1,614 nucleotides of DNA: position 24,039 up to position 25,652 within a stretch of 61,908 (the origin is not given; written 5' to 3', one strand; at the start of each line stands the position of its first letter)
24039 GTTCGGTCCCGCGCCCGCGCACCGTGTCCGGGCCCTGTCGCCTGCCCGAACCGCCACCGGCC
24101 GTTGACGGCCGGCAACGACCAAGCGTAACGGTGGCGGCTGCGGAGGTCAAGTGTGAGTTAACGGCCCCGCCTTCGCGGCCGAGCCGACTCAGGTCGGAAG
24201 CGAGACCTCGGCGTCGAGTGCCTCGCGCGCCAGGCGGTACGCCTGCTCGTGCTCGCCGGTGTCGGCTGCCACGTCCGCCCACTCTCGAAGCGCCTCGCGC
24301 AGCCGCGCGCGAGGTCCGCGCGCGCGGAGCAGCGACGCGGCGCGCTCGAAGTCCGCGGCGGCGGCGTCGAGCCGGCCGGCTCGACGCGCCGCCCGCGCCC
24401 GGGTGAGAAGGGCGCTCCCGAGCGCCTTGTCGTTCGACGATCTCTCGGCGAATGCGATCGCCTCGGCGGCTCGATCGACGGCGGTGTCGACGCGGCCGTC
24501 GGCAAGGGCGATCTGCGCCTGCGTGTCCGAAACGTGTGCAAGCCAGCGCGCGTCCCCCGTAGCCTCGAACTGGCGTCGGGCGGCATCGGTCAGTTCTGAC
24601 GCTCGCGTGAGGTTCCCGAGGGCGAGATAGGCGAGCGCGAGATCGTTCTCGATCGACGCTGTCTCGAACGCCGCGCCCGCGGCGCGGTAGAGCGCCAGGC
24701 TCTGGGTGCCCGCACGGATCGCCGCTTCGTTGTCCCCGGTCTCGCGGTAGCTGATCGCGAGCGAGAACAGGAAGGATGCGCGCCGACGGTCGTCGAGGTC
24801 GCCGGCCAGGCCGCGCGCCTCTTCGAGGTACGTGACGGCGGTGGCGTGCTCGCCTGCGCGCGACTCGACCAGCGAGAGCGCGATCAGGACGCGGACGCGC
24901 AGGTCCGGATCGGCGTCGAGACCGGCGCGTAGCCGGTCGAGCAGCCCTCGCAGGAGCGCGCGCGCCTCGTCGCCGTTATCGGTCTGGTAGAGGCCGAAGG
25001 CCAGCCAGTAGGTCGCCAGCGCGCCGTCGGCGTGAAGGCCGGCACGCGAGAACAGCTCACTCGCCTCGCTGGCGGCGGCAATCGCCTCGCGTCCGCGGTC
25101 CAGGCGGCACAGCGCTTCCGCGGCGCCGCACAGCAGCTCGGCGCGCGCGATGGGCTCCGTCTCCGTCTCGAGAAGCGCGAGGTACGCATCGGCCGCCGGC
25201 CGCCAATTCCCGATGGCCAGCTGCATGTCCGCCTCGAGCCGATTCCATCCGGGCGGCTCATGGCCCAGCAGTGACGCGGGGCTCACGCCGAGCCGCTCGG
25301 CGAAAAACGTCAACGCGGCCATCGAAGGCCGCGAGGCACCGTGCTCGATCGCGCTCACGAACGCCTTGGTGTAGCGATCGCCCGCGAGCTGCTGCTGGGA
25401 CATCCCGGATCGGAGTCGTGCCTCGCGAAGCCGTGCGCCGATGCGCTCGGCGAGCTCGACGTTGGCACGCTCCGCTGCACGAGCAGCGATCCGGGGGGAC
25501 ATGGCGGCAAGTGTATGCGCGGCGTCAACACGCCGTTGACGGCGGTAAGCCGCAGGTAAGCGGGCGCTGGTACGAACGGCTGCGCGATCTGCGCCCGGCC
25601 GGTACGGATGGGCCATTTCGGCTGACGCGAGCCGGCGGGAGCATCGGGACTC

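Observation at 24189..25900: RRNPP-like architecture: XRE-HTH+TPR regulator paired with a 40-aa signal-peptide propeptide gene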

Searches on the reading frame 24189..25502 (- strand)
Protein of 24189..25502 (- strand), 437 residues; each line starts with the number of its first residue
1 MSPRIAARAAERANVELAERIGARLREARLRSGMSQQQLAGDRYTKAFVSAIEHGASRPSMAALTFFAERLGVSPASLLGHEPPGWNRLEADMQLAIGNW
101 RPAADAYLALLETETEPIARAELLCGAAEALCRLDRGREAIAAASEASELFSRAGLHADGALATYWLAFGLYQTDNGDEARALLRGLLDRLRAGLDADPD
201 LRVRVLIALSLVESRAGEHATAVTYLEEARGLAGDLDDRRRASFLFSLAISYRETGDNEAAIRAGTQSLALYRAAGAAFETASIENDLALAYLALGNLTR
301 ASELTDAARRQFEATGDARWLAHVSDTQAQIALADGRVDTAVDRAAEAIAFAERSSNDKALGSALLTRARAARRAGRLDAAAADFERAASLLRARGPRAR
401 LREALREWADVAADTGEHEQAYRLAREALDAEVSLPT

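Call 3: search_protein_families(library=pfam, proteins=[window:24189-25502:-], max_evalue=0.01)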
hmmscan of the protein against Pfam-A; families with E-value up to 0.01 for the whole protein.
window:24189-25502:- (437 aa): 8 families
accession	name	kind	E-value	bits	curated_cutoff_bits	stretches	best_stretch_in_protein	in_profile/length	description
PF13424.12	TPR_12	-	3.1e-17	63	30.1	3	209-274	9-77/77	Tetratricopeptide repeat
PF07719.23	TPR_2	-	1.2e-08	34.8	27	0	364-391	3-30/34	Tetratricopeptide repeat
PF01381.28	HTH_3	-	2.1e-06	28.1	23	1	25-76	1-53/55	Helix-turn-helix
PF13181.12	TPR_8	-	0.00025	21.4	25.7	0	364-391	3-30/34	Tetratricopeptide repeat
PF14938.12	SNAP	-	0.0014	18.6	25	0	92-180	63-152/282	Soluble NSF attachment protein, SNAP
PF12844.13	HTH_19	-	0.0024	18.2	30.2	1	22-79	1-59/64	Helix-turn-helix domain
PF25058.1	ARM_TT21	-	0.0067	16.8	27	0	280-343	55-115/155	Tetratricopeptide repeat protein 21 ARM repeat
PF00515.34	TPR_1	-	0.0072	16.5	27.8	0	364-391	3-30/34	Tetratricopeptide repeat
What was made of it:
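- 24189..25502 (-): Receptor/regulator gene, 437 aa: XRE-type HTH followed by about 8 TPR-like helical hairpins. Pfam HTH_3, TPR_12 and TPR_2 (call 3).
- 25275..25430 (-): HTH DNA-binding domain (residues 25-76). The recognition-helix region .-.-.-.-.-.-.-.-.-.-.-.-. is invariant in the family. Pfam HTH_3 (call 3).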

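Call 4: search_protein_families(library=ncbifam, proteins=[window:24189-25502:-], max_evalue=0.1)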
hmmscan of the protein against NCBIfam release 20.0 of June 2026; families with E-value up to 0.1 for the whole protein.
window:24189-25502:- (437 aa): 11 families
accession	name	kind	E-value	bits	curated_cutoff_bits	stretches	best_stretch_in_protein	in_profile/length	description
NF053720.1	NsdA_fam_reg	subfamily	1.1e-08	35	75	2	194-358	232-404/432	NsdA family TPR-like regulatory protein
NF053617.1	SARPRegAfsRStmc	equivalog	7.3e-07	27.5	1430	3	302-430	720-844/986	SARP-family global regulator AfsR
NF006015.0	PRK08154.1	subfamily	1.4e-05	24.4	204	1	7-83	17-94/314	anaerobic benzoate catabolism transcriptional regulator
NF002725.1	PRK02603.1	equivalog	2.1e-05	24.6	143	1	215-317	47-141/173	photosystem I assembly protein Ycf3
TIGR03070.1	couple_hipB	subfamily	0.00018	21.4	71.65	1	20-72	2-55/58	type II toxin-antitoxin system Y4mF family antitoxin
NF040959.1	MamA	equivalog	0.00026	20.5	200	1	184-320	18-143/204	magnetosome protein MamA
NF041951.1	phage_RstR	subfamily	0.0017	18.6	80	1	21-82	3-65/108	RstR family transcriptional repressor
TIGR00270.2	TIGR00270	equivalog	0.0053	16.6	110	1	10-62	65-118/159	multiprotein bridging factor aMBF1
NF041717.1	HaaA_phane_TPR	equivalog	0.0096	14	1125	1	171-435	522-785/882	cyclophane-containing RiPP biosynthesis TPR protein HaaT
NF053520.1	HK_Porph_FimS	equivalog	0.018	13.3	600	1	205-426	86-308/618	sensor histidine kinase FimS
NF008109.0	PRK10856.1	equivalog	0.036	13.8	208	1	18-62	12-57/334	cytoskeleton protein RodZ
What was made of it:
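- A weak NCBIfam hit of the TPR region to a RiPP-associated TPR protein (HaaT, E = 0.0096, far below its cut-off; call 4).
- Tried and rejected: NCBIfam gave only sub-threshold TPR/HTH hits (NsdA, AfsR and others; call 4).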

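Call 5: find_homologous_proteins(query=window:24189-25502:-, max_evalue=0.00001)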
Query window:24189-25502:- (437 aa): 1102 proteins with E <= 0.00001 among 8000 candidates; the best 120 are listed.
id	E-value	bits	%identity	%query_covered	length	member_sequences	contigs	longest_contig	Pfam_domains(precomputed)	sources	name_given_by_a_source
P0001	2.3e-263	892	100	100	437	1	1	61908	PF01381.29,PF13424.13,PF07719.24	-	-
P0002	3.1e-231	786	89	100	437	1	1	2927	PF13424.13,PF07719.24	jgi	jgi:tetratricopeptide (TPR) repeat protein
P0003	1.2e-189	649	75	100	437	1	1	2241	PF13424.13,PF13428.13,PF13560.13,PF07719.24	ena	-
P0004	1.4e-189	649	80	92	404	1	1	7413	PF17874.8,PF13424.13,PF14938.13,PF13428.13,PF07719.24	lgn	-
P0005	6.0e-159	548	68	96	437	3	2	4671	PF14559.13,PF25058.2,PF17874.8,PF01381.29,PF13424.13,PF28559.1,PF14938.13,PF13432.13,PF13428.13,PF13560.13,PF07719.24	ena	-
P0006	1.7e-156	540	67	92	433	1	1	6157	PF14559.13,PF01381.29,PF13424.13,PF13432.13,PF13428.13,PF13181.13,PF13560.13,PF07719.24,PF13174.13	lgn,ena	-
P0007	2.2e-144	500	65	95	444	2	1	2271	PF13424.13,PF13428.13,PF13560.13,PF07719.24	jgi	jgi:tetratricopeptide (TPR) repeat protein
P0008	2.6e-143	496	62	98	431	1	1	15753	PF01381.29,PF13424.13,PF13560.13,PF07719.24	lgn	-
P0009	6.3e-141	489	62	95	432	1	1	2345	PF17874.8,PF13424.13,PF13560.13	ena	-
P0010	1.9e-138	480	61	98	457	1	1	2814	PF14559.13,PF01381.29,PF13424.13,PF13428.13,PF13560.13,PF07719.24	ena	-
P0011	3.0e-138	480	60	95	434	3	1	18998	PF01381.29,PF13424.13,PF13428.13,PF13560.13,PF07719.24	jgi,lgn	-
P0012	3.0e-138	480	60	95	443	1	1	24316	PF14559.13,PF01381.29,PF13424.13,PF13176.13,PF13432.13,PF13428.13,PF13560.13,PF07719.24,PF13174.13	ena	-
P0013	4.2e-138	479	59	97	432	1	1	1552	PF14559.13,PF01381.29,PF13424.13,PF13560.13,PF07719.24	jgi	-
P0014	8.5e-138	478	60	95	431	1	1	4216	PF01381.29,PF13424.13,PF28559.1,PF13432.13,PF13428.13,PF13560.13,PF07719.24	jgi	jgi:tetratricopeptide (TPR) repeat protein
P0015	9.4e-138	478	59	97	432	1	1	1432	PF01381.29,PF13424.13,PF13560.13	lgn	-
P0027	7.7e-137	475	62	96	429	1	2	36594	PF01381.29,PF13424.13,PF13428.13,PF07719.24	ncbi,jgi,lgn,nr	ncbi:MAG TPA: tetratricopeptide repeat protein [Candidatus Limnocylindrales bacterium]|jgi:transcrip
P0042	1.6e-135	471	59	97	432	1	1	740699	PF14559.13,PF13424.13,PF13432.13,PF13560.13,PF07719.24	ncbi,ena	-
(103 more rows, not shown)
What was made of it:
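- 24189..25502 (-): More than 1000 homologues, named Candidatus Limnocylindria/Chloroflexota where named (call 5).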

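Call 6: find_related_loci(query=window:24189-25502:-, collection=genome_contigs, flank=4000)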
Query window:24189-25502:- (437 aa) in genome_contigs; peptide patterns used: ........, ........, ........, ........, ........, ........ (x = any residue, [..] = any of these).
270 stretches matched a pattern; 11 encode a relative of the query (tblastn E <= 1e-3); 11 distinct loci.
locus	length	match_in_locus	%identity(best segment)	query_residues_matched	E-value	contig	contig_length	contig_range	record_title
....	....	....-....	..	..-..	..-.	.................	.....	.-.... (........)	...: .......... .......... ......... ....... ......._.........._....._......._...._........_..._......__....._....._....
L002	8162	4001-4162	44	21-74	6e-8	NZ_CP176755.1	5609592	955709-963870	Paenibacillus sp. WLX2291 chromosome, complete genome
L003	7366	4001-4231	39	20-87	2e-6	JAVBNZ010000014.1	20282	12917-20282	MAG: Desulfovibrionaceae bacterium isolate EPI_MAG_00095 c_000001566361, whole genome shotgun sequence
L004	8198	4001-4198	41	21-84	2e-6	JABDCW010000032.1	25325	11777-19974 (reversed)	MAG: Chlamydiae bacterium isolate BWMinHeated_Nextera10_MAG4 3300020840.a:Ga0207078_1042, whole genome shotgun sequence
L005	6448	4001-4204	36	15-81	2e-6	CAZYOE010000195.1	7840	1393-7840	MAG TPA_asm: uncultured Pseudobdellovibrionaceae bacterium isolate SRP278252_co2_253 genome assembly, contig: NODE_19750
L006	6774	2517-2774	43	13-85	5e-7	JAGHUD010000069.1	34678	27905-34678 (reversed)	MAG: Candidatus Physcousia equi isolate E4_MB2_112 c_000000813849, whole genome shotgun sequence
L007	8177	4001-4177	43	25-82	2e-5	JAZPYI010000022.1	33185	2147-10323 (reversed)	MAG: Acutalibacteraceae bacterium isolate T1900044648_TS20190114.MAGScoT_cleanbin_000002 SGB_1390_k141_28548, whole geno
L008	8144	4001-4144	52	12-56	2e-5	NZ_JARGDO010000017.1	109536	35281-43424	Tessaracoccus caeni strain HF-7 NODE_17_length_109536_cov_78.692292, whole genome shotgun sequence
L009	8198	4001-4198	38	16-80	3e-5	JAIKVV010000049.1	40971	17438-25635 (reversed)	MAG: Saccharofermentans sp. isolate RUI411 k141_3977785_flag=0_multi=251.1539_len=40971, whole genome shotgun sequence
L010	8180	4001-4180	40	21-79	3e-5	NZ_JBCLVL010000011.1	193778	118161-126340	Gordonia sp. CPCC 206044 Scaffold11_1, whole genome shotgun sequence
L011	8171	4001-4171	48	21-77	5e-5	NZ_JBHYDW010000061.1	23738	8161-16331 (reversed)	MAG: Elioraea sp. isolate CCAP1437_1_bin-010 CCAP1437_1_bin-010_c61, whole genome shotgun sequence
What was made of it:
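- Tried and rejected: It used up that collection's scan (call 6).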

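Call 7: find_encoding_contigs(protein=P0002, flank=4000, max_places=3)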
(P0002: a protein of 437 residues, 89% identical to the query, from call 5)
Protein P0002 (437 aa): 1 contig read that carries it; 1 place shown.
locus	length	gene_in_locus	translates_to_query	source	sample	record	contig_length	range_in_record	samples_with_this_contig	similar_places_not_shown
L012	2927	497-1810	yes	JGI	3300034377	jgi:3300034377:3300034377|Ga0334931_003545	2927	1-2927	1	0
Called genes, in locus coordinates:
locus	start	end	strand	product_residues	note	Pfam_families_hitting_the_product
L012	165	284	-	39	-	-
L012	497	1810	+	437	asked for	PF07719:TPR_2 (faint), PF13424:TPR_12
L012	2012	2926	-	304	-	?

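Call 8: find_encoding_contigs(protein=P0004, flank=4000, max_places=3)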
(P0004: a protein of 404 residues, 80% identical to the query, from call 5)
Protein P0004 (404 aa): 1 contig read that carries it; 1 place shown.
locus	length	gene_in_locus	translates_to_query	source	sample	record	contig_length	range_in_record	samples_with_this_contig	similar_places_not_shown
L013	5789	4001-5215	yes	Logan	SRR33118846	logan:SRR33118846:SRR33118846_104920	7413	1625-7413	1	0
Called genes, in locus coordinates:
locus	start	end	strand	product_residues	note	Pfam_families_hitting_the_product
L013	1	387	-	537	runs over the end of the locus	PF13205:Big_5, PF00188:CAP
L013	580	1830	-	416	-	PF21102:DprA_N (weak), PF02481:DNA_processg_A, PF18306:LDcluster4 (faint)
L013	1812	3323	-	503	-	PF05362:Lon_C (weak), PF13541:ChlI, PF01078:Mg_chelatase, PF13335:Mg_chelatase_C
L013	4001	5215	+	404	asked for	PF13428:TPR_14 (faint), PF14938:SNAP (faint), PF07719:TPR_2 (faint), PF13424:TPR_12, PF17874:TPR_MalT (weak)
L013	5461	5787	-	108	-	?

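Call 9: find_encoding_contigs(protein=P0005, flank=4000, max_places=3)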
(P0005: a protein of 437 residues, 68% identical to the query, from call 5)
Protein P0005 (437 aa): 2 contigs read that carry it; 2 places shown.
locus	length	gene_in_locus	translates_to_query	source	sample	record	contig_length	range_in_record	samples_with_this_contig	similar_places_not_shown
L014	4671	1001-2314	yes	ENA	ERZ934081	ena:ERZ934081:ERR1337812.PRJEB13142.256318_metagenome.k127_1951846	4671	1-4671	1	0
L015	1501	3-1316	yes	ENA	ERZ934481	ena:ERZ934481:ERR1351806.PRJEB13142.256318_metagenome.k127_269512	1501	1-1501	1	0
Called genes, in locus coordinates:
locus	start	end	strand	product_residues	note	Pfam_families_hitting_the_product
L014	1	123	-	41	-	?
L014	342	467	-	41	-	-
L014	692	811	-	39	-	-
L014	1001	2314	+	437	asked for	PF01381:HTH_3 (weak), PF13432:TPR_16 (faint), PF13560:HTH_31, PF07719:TPR_2 (faint), PF13428:TPR_14 (faint), PF13424:TPR_12, PF17874:TPR_MalT, PF13424:TPR_12 (weak), +4 more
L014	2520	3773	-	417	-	PF00072:Response_reg, PF13614:AAA_31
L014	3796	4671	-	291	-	?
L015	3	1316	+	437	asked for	PF01381:HTH_3 (weak), PF13432:TPR_16 (faint), PF13560:HTH_31, PF07719:TPR_2 (faint), PF13428:TPR_14 (faint), PF13424:TPR_12, PF17874:TPR_MalT, PF13424:TPR_12 (weak), +4 more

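Call 14: find_encoding_contigs(protein=P0042, flank=5000, max_places=2)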
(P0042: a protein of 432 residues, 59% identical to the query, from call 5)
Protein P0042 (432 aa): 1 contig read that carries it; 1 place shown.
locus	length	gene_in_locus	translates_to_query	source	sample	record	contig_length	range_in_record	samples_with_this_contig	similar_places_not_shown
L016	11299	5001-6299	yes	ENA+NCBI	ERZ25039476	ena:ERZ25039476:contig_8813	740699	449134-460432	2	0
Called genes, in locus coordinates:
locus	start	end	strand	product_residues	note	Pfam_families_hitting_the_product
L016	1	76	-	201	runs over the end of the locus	PF12766:Pyridox_oxase_2 (weak), PF01243:PNPOx_N, PF10590:PNP_phzG_C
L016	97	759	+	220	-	PF00702:Hydrolase, PF12710:HAD, PF13419:HAD_2, PF13242:Hydrolase_like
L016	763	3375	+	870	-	PF13298:LigD_N, PF01068:DNA_ligase_A_M, PF04679:DNA_ligase_A_C, PF21686:LigD_Prim-Pol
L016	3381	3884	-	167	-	-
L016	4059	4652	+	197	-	PF01521:Fe-S_biosyn (faint), PF01106:NifU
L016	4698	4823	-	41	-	-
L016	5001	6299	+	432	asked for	PF13560:HTH_31, PF07719:TPR_2 (faint), PF13432:TPR_16 (faint), PF14559:TPR_19 (faint), PF13424:TPR_12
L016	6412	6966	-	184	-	-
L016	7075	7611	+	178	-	PF11290:DUF3090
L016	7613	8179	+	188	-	PF05706:CDKN3 (weak), PF22785:Tc-R-P, PF22784:PTP-SAK, PF22741:PTP-NADK (weak)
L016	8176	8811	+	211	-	PF13845:Septum_form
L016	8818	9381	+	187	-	PF00565:SNase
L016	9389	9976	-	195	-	-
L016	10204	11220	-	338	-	PF01904:DUF72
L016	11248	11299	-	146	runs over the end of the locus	-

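Call 15: find_encoding_contigs(protein=P0027, flank=5000, max_places=2)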
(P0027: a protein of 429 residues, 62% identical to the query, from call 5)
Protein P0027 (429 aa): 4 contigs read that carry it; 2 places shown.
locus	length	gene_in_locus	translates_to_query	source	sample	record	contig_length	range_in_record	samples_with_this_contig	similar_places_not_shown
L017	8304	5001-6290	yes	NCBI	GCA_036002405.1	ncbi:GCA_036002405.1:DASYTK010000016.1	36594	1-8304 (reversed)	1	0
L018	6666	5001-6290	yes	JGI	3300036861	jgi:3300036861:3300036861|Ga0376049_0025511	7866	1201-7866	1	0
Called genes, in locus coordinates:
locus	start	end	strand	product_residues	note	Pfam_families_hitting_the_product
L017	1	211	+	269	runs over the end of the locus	-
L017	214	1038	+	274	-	-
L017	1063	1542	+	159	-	-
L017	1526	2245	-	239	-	-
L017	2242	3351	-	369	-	PF00753:Lactamase_B (faint)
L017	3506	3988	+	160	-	-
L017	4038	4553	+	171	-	-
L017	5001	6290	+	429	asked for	PF01381:HTH_3 (weak), PF07719:TPR_2 (faint), PF13428:TPR_14 (faint), PF13424:TPR_12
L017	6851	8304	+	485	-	?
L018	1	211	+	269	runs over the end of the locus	-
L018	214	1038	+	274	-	-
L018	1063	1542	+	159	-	-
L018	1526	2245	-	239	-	-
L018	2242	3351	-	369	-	PF00753:Lactamase_B (faint)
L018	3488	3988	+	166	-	-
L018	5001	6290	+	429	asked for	PF01381:HTH_3 (weak), PF07719:TPR_2 (faint), PF13428:TPR_14 (faint), PF13424:TPR_12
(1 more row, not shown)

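Call 16: find_encoding_contigs(protein=P0008, flank=5000, max_places=2)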
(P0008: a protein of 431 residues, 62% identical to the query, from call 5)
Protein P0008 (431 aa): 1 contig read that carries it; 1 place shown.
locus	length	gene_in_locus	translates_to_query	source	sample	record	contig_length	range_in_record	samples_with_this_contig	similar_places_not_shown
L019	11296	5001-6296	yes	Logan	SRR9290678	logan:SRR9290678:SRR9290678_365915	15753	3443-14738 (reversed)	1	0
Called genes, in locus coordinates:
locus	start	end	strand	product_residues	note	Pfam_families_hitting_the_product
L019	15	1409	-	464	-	PF13205:Big_5, PF00188:CAP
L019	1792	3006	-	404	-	PF02481:DNA_processg_A, PF17782:WHD_DprA (weak)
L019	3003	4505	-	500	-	PF05362:Lon_C (weak), PF13541:ChlI, PF00493:MCM (faint), PF01078:Mg_chelatase, PF13335:Mg_chelatase_C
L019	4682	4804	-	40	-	-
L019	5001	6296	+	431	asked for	PF13424:TPR_12 (faint), PF01381:HTH_3 (weak), PF13560:HTH_31 (weak), PF07719:TPR_2 (faint)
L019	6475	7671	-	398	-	PF00072:Response_reg, PF01656:CbiA (weak), PF06564:CBP_BcsQ (weak), PF13614:AAA_31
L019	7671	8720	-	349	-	PF00561:Abhydrolase_1 (weak), PF12146:Hydrolase_4 (weak), PF12697:Abhydrolase_6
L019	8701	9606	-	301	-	PF01145:Band_7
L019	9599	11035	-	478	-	PF25145:NfeD1b_N, PF24961:NfeD_membrane, PF01957:NfeD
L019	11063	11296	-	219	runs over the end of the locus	-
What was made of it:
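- Closest known: Rgg-SHP / ComR-ComS. Same: In the window's own clade the cassette sits next to comM and dprA (calls 3, 8, 16).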

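Call 22: find_related_loci(query=A1, collection=metagenome_contigs, flank=3000)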
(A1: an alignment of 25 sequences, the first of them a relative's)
Query A1 (437 aa) in metagenome_contigs; peptide patterns used: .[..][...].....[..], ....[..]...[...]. (x = any residue, [..] = any of these).
600 stretches matched a pattern (row limit reached: there are more); 344 encode a relative of the query (tblastn E <= 1e-3); the best 80 are kept; 80 distinct loci.
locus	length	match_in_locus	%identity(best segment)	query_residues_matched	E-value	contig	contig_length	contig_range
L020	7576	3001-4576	60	2-429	9e-147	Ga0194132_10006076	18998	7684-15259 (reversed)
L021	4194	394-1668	59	4-429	3e-147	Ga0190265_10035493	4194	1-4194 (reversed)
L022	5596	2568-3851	59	3-429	2e-144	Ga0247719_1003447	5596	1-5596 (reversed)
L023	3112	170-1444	59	4-429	1e-148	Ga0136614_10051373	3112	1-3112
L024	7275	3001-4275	59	4-429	1e-141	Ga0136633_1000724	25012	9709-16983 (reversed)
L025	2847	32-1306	58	4-429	7e-149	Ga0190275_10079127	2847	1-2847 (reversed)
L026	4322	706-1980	59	4-429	2e-144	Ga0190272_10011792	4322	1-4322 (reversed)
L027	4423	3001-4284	59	3-429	2e-141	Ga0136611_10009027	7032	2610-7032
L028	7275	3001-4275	58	4-429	1e-140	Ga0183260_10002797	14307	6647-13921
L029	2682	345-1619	58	4-429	5e-148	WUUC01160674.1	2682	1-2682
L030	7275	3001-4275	57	4-429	4e-140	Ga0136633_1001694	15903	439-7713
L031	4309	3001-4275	57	4-429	3e-140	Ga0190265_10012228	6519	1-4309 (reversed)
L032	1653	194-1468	59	4-429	9e-151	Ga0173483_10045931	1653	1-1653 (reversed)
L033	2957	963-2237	58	4-429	2e-143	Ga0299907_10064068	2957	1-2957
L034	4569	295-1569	59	4-429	2e-138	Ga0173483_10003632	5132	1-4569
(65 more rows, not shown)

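Call 37: predict_structure(alignment_id=A1)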
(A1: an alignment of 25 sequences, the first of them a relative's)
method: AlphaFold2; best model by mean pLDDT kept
length: 437 residues; sequences in the alignment: 25
mean_pLDDT: 89.1   pTM: 0.65
mean pLDDT of the five models: 89.1, 88.7, 83.0, 81.0, 80.9
residues with pLDDT >= 90: 268; 70-90: 147; 50-70: 12; < 50: 10
segments of 3 or more residues with pLDDT < 50: 6-9, 434-437
pLDDT, mean of each block of 10 residues (from residue 1): 51 81 91 87 91 87 90 79 69 81 91 93 96 89 98 95 97 89 97 89 93 85 89 79 88 88 96 87 95 97 97 89 97 97 98 90 97 97 97 82 94 96 94 51
secondary structure, 60 per line:
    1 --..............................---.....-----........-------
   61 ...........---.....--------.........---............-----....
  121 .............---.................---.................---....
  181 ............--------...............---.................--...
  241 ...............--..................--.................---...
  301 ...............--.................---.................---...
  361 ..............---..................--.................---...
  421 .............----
elements in order: H3-32 H36-40 H46-53 H61-71 H75-79 H88-96 H100-111 H117-133 H137-153 H157-173 H177-192 H201-215 H219-235 H238-255 H258-275 H278-294 H298-315 H318-334 H338-354 H358-374 H378-395 H398-414 H418-433
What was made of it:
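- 24189..25502 (-): AF2 model with mean pLDDT 89, all-helical (call 37).
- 24204..25241 (-): TPR superhelix (residues about 88-433), the presumed peptide-binding domain. AF2 helices H88-433 (call 37).
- On RRNPP(A) cytoplasmic-receptor peptide quorum sensing: AF2 gives an all-helical superhelix with no signal peptide or transmembrane segment, pLDDT 89 (call 37).
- The receptor has an HTH plus about 8 TPRs, 437 aa (calls 3, 37).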
